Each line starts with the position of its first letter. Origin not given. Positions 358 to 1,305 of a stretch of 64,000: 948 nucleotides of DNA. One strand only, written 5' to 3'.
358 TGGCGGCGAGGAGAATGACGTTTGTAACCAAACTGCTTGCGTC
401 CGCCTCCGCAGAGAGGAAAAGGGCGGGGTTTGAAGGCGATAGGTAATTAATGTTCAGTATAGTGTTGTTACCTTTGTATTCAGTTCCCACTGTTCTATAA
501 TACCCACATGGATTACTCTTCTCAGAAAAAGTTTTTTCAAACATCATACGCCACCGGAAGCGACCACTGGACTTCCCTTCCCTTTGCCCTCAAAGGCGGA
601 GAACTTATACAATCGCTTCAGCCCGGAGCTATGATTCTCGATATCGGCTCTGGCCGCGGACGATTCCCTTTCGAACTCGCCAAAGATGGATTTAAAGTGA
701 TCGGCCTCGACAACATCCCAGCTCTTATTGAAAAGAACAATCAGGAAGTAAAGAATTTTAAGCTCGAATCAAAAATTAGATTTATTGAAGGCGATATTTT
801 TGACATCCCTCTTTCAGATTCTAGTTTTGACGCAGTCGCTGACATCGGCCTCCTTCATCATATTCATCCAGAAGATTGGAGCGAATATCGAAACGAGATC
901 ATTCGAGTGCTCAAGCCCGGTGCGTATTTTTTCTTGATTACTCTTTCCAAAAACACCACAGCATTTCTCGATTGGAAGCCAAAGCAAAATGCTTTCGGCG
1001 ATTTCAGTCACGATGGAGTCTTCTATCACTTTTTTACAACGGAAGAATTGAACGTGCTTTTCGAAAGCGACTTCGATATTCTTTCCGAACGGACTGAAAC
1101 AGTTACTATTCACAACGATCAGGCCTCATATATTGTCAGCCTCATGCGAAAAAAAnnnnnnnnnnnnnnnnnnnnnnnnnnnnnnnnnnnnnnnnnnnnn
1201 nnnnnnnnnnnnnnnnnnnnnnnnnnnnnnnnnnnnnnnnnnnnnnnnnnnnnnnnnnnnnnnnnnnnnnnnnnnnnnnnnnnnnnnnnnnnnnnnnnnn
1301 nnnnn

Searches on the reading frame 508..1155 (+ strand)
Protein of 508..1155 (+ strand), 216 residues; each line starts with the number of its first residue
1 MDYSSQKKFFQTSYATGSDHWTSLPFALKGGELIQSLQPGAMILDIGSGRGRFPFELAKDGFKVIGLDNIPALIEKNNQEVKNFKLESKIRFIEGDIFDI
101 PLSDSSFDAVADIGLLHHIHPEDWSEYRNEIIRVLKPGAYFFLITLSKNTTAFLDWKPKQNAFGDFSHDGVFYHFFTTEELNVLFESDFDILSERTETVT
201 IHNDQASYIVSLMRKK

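Call 21: search_protein_families(library=pfam, proteins=[window:508-1155:+], max_evalue=0.001)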
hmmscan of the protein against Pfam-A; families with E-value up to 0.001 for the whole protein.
window:508-1155:+ (216 aa): 11 families
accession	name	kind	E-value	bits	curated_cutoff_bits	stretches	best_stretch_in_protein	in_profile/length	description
PF08241.18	Methyltransf_11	-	4e-20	72.7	21.2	1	44-142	1-94/95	Methyltransferase domain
PF13649.12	Methyltransf_25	-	5.2e-20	72.4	27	1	43-138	1-96/97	Methyltransferase domain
PF13847.12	Methyltransf_31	-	1.1e-18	67.7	27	1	39-147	3-113/145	Methyltransferase domain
PF13489.12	Methyltransf_23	-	1.1e-12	48.4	27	1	36-186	19-155/164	Methyltransferase domain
PF08242.18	Methyltransf_12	-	1.2e-11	45.6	30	1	44-140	1-97/98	Methyltransferase domain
PF05724.17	TPMT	-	2.9e-09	37.3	26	1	57-152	55-162/218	Thiopurine S-methyltransferase (TPMT)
PF01209.24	Ubie_methyltran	-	3.1e-09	37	20.1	1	36-155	44-163/233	ubiE/COQ5 methyltransferase family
PF02353.26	CMAS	-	5e-09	36.3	27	1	36-152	59-173/273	Mycolic acid cyclopropane synthetase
PF01135.25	PCMT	-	3.8e-05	24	20.3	1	32-96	67-132/210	Protein-L-isoaspartate(D-aspartate) O-methyltransferase (PCMT)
PF13679.12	Methyltransf_32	-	0.00044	20.7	27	1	38-104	24-96/143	Methyltransferase domain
PF00891.24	Methyltransf_2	-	0.00063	19.6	22.3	1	37-136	60-157/210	O-methyltransferase domain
